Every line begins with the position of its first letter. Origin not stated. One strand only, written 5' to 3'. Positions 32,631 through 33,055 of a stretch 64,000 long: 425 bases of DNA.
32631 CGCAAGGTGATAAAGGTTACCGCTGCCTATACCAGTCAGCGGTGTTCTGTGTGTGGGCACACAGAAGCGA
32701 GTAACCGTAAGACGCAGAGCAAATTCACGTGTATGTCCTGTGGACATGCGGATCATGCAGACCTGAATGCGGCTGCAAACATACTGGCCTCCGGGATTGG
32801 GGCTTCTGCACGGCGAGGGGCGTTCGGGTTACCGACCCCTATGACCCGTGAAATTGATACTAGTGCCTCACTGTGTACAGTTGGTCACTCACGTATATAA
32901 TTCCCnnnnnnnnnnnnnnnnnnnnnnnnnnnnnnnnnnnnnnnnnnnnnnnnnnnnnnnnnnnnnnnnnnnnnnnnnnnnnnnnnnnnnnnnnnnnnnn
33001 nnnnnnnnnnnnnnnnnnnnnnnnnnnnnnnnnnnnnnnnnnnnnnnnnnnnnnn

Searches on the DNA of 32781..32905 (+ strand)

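Call 81: build_rna_model(alignment_id=A2)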
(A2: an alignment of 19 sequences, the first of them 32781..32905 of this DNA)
Model R1 built from alignment A2 (19 sequences, 149 columns); structure: RNAalifold consensus.
model positions 125; base pairs 17; branch points 1; effective number of sequences 2.69; information 0.59 bits per position. Calibrated on 0.2 Mb of random sequence (short: E-values are rough).
structure used (alignment columns):
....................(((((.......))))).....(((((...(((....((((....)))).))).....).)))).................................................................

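Call 82: search_with_rna_model(model_id=R1, sources=[window, L081, L082, L083, L084, L085, L086, L087, L088, L089, L090, L091, L092, L093, L094, L095, L096, L097, L098, L099, L100, L101, L102, L103, L104, L105, L106, L107, L108, L109, L110, L111, L112, L113, L114, L115, L116, L117, L118, L119, L120, L121, L122, L123, L124, L125, L126, L127, L128, L129, L130, L131, L132, L133, L134, L135, L136, L137, L138, L139, L140, L141, L142, L143, L144, L145, L146, L147, L148, L149, L150, L151, L152, L153, L154, L155, L156, L157, L158, L159, L160, L161, L162, L163, L164, L165, L166, L167, L168, L169, L170, L171, L172, L173, L174], max_evalue=0.01)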
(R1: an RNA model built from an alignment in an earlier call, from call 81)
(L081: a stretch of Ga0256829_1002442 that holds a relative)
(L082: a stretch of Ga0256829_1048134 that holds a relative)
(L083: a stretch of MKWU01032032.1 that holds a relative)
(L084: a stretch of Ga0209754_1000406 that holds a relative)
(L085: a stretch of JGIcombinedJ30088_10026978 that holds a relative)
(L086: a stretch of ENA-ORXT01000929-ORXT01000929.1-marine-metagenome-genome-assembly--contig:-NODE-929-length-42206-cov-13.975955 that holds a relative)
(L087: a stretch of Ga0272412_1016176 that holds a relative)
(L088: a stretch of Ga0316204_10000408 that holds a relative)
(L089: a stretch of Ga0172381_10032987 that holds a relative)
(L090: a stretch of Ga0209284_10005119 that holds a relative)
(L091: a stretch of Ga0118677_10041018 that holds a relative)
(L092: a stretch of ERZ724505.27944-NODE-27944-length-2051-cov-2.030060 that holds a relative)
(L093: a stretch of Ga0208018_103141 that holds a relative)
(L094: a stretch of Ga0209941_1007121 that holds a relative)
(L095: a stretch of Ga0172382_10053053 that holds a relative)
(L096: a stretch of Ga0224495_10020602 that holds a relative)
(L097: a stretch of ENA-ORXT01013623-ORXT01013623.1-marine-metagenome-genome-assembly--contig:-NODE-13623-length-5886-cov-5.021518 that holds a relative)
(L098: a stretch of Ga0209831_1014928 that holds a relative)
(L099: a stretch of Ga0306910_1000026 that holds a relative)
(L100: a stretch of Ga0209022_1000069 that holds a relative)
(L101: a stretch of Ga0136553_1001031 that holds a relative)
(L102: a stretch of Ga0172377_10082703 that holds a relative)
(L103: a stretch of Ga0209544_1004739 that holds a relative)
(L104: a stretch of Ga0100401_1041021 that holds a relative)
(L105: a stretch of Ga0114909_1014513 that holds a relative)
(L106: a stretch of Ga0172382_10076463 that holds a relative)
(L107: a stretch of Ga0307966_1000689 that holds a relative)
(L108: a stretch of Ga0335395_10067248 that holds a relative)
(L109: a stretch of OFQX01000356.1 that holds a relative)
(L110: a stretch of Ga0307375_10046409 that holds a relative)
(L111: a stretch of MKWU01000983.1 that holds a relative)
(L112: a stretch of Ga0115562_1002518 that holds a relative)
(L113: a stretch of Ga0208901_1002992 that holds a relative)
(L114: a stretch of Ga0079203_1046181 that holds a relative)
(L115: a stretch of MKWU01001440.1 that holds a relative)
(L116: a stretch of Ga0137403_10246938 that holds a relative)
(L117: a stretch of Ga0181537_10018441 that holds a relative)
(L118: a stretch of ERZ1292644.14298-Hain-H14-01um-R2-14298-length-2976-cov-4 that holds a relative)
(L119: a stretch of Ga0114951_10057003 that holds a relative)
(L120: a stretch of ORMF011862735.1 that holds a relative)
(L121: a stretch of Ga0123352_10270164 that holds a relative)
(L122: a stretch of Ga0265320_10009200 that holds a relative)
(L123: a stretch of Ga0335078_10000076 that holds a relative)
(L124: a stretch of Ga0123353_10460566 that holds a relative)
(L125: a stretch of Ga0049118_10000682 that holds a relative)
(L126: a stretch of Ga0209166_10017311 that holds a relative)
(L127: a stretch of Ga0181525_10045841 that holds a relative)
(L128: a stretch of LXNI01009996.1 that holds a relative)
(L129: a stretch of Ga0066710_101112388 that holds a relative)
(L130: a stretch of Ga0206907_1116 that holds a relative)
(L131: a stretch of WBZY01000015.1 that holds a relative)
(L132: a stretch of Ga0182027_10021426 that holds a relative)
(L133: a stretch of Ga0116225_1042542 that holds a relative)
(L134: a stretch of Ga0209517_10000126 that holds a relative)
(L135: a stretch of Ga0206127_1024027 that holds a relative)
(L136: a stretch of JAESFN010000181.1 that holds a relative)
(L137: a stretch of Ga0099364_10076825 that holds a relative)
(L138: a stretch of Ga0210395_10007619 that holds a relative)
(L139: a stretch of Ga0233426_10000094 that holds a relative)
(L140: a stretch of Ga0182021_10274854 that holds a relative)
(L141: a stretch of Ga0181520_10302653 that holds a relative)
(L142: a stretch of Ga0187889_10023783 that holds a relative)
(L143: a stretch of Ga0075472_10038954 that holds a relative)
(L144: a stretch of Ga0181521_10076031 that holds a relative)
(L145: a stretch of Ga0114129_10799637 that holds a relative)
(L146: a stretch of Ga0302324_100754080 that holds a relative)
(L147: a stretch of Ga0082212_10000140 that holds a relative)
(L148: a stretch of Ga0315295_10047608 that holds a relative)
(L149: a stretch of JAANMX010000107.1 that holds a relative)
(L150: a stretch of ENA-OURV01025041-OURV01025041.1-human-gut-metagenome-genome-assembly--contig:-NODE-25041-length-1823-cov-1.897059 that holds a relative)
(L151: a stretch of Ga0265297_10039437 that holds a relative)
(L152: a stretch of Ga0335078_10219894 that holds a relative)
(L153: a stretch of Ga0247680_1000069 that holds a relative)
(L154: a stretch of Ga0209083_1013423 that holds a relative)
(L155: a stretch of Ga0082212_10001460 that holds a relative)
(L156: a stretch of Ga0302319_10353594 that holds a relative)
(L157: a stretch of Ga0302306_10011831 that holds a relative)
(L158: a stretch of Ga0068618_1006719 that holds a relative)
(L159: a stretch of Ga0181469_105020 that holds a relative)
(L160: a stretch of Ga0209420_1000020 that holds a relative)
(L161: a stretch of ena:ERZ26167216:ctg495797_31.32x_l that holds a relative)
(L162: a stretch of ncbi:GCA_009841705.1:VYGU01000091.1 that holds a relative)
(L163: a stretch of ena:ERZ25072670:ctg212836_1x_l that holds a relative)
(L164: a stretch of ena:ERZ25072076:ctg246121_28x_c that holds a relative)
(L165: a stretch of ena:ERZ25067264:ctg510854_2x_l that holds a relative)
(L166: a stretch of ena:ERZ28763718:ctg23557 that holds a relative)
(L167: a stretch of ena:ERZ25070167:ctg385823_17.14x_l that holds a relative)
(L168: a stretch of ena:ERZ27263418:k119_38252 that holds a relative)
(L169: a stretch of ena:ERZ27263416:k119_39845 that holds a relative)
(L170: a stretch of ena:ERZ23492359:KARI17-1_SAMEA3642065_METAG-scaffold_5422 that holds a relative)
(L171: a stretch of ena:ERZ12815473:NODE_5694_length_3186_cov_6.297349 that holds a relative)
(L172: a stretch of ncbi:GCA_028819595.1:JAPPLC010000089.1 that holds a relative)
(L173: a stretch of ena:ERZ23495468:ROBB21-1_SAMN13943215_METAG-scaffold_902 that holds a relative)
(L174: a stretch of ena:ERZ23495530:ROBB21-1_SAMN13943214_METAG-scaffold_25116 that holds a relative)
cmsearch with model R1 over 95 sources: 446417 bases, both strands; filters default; matches with E-value up to 0.01: 2.
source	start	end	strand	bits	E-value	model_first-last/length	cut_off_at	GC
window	32779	32905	+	127.3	2.5e-23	1-125/125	no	0.54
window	42748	42873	+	114.3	1.2e-20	1-125/125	no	0.56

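Call 83: search_with_rna_model(model_id=R1, sources=[L001, L002, L003, L004, L005, L006, L007, L008, L009, L010, L011, L012, L013, L014, L015, L016, L017, L018, L019, L020, L021, L022, L023, L024, L025, L026, L027, L028, L029, L030, L031, L032, L033, L034, L035, L036, L037, L038, L039, L040, L041, L042, L043, L044, L045, L046, L047, L048, L049, L050, L051, L052, L053, L054, L055, L056, L057, L058, L059, L060, L061, L062, L063, L064, L065, L066, L067, L068, L069, L070, L071, L072, L073, L074, L075, L076, L077, L078, L079, L080, L175, L176, L177, L178, L179, L180], max_evalue=0.01)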
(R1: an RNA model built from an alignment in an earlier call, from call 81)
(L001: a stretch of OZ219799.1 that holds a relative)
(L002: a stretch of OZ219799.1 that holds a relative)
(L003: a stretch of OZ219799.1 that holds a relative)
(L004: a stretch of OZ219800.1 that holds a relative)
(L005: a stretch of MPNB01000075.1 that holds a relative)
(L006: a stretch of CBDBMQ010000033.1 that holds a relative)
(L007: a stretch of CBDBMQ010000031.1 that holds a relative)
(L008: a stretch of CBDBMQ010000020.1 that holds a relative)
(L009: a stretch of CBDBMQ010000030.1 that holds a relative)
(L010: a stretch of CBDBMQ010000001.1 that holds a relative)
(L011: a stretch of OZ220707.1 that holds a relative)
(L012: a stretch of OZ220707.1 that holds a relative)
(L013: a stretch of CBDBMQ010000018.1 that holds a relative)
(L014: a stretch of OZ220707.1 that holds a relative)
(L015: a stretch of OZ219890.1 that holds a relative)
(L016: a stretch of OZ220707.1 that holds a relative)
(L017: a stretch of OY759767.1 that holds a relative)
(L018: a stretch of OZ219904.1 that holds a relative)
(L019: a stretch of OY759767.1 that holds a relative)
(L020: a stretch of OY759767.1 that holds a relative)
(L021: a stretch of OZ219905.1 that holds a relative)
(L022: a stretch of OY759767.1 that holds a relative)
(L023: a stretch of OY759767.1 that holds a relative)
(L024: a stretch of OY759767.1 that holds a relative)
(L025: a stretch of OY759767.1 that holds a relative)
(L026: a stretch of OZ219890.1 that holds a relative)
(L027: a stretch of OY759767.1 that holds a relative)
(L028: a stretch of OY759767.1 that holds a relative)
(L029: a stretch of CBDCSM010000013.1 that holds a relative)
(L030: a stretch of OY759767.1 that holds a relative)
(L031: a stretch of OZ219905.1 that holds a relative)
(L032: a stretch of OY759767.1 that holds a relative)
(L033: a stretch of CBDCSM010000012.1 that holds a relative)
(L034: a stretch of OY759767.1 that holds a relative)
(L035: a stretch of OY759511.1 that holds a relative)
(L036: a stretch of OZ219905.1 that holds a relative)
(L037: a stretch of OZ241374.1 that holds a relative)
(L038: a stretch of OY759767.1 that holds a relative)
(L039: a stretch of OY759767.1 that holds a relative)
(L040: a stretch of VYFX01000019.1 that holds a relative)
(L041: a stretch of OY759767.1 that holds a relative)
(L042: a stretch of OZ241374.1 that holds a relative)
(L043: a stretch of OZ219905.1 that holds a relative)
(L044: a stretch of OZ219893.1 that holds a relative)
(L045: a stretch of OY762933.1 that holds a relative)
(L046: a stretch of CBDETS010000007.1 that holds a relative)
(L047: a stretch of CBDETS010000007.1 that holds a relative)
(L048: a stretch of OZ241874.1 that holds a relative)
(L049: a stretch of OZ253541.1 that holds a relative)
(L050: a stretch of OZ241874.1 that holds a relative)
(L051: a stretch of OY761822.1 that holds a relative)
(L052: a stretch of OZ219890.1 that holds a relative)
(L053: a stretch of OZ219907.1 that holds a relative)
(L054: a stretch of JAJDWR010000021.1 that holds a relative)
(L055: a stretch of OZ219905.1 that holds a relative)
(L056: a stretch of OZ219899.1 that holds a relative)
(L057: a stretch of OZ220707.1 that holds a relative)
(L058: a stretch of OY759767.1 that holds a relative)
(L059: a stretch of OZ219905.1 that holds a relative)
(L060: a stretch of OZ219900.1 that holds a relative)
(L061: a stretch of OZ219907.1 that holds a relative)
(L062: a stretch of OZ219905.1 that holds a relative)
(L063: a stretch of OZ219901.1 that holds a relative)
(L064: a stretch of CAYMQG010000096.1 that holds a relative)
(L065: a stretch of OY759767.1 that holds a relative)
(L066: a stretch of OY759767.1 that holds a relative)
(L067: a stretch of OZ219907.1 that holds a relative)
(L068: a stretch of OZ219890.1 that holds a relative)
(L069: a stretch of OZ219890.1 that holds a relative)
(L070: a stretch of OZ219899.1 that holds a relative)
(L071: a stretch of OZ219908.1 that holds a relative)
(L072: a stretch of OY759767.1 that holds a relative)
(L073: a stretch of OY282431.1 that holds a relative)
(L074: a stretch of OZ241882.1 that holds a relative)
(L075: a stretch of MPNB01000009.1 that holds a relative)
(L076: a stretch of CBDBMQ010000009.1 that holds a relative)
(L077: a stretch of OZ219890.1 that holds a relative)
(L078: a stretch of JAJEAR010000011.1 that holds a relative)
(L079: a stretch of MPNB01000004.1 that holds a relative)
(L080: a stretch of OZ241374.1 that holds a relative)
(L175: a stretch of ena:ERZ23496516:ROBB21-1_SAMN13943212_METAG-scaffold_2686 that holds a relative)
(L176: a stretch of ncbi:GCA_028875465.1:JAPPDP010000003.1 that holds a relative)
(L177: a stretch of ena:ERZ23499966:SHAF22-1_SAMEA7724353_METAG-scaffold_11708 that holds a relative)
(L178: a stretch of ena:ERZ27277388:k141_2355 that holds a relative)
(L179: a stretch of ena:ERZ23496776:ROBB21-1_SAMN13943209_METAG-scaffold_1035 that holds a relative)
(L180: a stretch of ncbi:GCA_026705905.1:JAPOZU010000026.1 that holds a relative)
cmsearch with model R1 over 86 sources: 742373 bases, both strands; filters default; matches with E-value up to 0.01: 88.
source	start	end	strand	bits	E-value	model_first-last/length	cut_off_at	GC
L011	5118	5242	+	130.7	8e-24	1-125/125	no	0.54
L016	5102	5226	+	130.7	8e-24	1-125/125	no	0.54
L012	5109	5233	+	129.6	1.3e-23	1-125/125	no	0.55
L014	5117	5241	+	129.6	1.3e-23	1-125/125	no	0.55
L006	5157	5280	+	128.4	2.4e-23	1-125/125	no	0.53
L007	5157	5280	+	126.6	5.7e-23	1-125/125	no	0.55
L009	5127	5250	+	126.2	7e-23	1-125/125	no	0.51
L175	2639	2760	+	125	1.2e-22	1-125/125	no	0.51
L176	2639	2760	+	125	1.2e-22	1-125/125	no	0.51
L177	2278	2399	+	125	1.2e-22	1-125/125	no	0.51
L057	5044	5170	+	124.1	1.9e-22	1-125/125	no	0.55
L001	5130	5242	+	123.9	2.1e-22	1-125/125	no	0.53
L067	5108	5234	+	123.7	2.2e-22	1-125/125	no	0.55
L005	1219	1336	+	123.7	2.3e-22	1-125/125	no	0.58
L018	5112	5230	+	123.1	3.1e-22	1-125/125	no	0.55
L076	4203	4326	+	123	3.1e-22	1-125/125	no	0.51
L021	5112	5230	+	123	3.2e-22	1-125/125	no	0.53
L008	5127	5250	+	122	5e-22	1-125/125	no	0.5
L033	5115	5233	+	121.8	5.6e-22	1-125/125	no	0.56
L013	5157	5280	+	121.5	6.6e-22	1-125/125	no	0.56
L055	5104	5222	+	120.5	1.1e-21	1-125/125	no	0.54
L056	5155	5273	+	120.5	1.1e-21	1-125/125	no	0.55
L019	5112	5238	+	119.4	1.8e-21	1-125/125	no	0.56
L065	5112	5238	+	119.4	1.8e-21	1-125/125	no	0.56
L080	5115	5232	+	118.4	2.9e-21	1-125/125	no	0.48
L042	5113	5230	+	116.8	6.1e-21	1-125/125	no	0.48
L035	5100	5220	+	116.7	6.4e-21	1-125/125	no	0.58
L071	4854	4980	+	116.1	8.4e-21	1-125/125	no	0.56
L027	5112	5238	+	115.1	1.4e-20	1-125/125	no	0.56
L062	5111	5237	+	115.1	1.4e-20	1-125/125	no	0.64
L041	6128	6254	+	114.6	1.7e-20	1-125/125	no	0.54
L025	5133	5259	+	112.6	4.6e-20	1-125/125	no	0.63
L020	5112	5238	+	112.5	4.8e-20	1-125/125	no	0.63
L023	5124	5250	+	112.5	4.8e-20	1-125/125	no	0.63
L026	5124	5250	+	112.5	4.8e-20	1-125/125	no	0.63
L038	5233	5359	+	112.5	4.8e-20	1-125/125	no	0.63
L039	5120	5246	+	112.5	4.8e-20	1-125/125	no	0.63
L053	5105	5231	+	112.5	4.8e-20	1-125/125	no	0.63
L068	5122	5248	+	112.5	4.8e-20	1-125/125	no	0.63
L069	4695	4821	+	112.5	4.8e-20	1-125/125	no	0.63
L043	5124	5250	+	112.2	5.6e-20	1-125/125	no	0.62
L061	5119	5245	+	112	6e-20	1-125/125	no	0.64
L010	5127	5250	+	111.5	7.8e-20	1-125/125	no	0.52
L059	5104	5230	+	110.8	1.1e-19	1-125/125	no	0.64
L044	5126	5252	+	110.6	1.2e-19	1-125/125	no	0.64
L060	5123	5249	+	110.4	1.3e-19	1-125/125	no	0.62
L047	5134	5260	+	110.3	1.4e-19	1-125/125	no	0.54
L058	5129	5255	+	110.1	1.5e-19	1-125/125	no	0.54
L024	5124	5250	+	110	1.6e-19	1-125/125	no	0.62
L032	5112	5238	+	110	1.6e-19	1-125/125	no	0.62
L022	5124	5250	+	110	1.6e-19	1-125/125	no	0.62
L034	5115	5241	+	109.9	1.7e-19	1-125/125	no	0.63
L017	5112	5238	+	109.6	1.9e-19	1-125/125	no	0.62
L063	5124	5250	+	109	2.5e-19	1-125/125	no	0.62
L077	4987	5113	+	109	2.5e-19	1-125/125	no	0.62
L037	5115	5240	+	108.5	3.2e-19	1-125/125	no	0.45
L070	5109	5227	+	108.3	3.6e-19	1-125/125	no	0.55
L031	5124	5250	+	107.4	5.5e-19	1-125/125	no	0.65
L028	5112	5238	+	107.3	5.8e-19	1-125/125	no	0.65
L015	5133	5259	+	106.9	6.9e-19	1-125/125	no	0.6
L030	5112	5238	+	106.9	7.1e-19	1-125/125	no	0.65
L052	5104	5230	+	105.2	1.5e-18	1-125/125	no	0.62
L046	5134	5260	+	104.2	2.6e-18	1-125/125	no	0.55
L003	5111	5228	+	103.6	3.4e-18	1-125/125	no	0.58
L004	5111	5228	+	103.6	3.4e-18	1-125/125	no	0.58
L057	127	239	+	103.6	3.4e-18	1-125/125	no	0.55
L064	5166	5291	+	103.6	3.4e-18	1-125/125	no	0.64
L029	5115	5241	+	102.5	5.7e-18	1-125/125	no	0.64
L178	2273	2382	+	99.6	2.3e-17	1-113/125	3'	0.53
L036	5115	5241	+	99.5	2.4e-17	1-125/125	no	0.57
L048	5178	5302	+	99.3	2.6e-17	1-125/125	no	0.58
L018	774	900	+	99.2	2.7e-17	1-125/125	no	0.58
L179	2662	2786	+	96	1.3e-16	1-125/125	no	0.61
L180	2662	2786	+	96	1.3e-16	1-125/125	no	0.61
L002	5130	5246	+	95.5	1.6e-16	1-125/125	no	0.54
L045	5178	5303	+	94.3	2.9e-16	1-125/125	no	0.61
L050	5154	5279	+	93.7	3.8e-16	1-125/125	no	0.59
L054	5106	5224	+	92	8.6e-16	1-125/125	no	0.63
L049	5136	5262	+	88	5.7e-15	1-125/125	no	0.63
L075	4419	4540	+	85.5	1.9e-14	1-125/125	no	0.51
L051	7068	7195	+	82.1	9.6e-14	1-125/125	no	0.59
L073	8493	8585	+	75.2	2.6e-12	1-93/125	3'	0.63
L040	5142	5282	+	74.6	3.5e-12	1-125/125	no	0.48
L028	8792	8915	+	66.6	1.6e-10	1-125/125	no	0.52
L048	3577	3703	+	64.8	3.7e-10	1-125/125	no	0.61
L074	4727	4850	+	57.7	1.1e-08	1-125/125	no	0.6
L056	3795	3912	-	33.3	0.0013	1-125/125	no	0.47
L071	3786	3897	-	30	0.0062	1-125/125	no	0.47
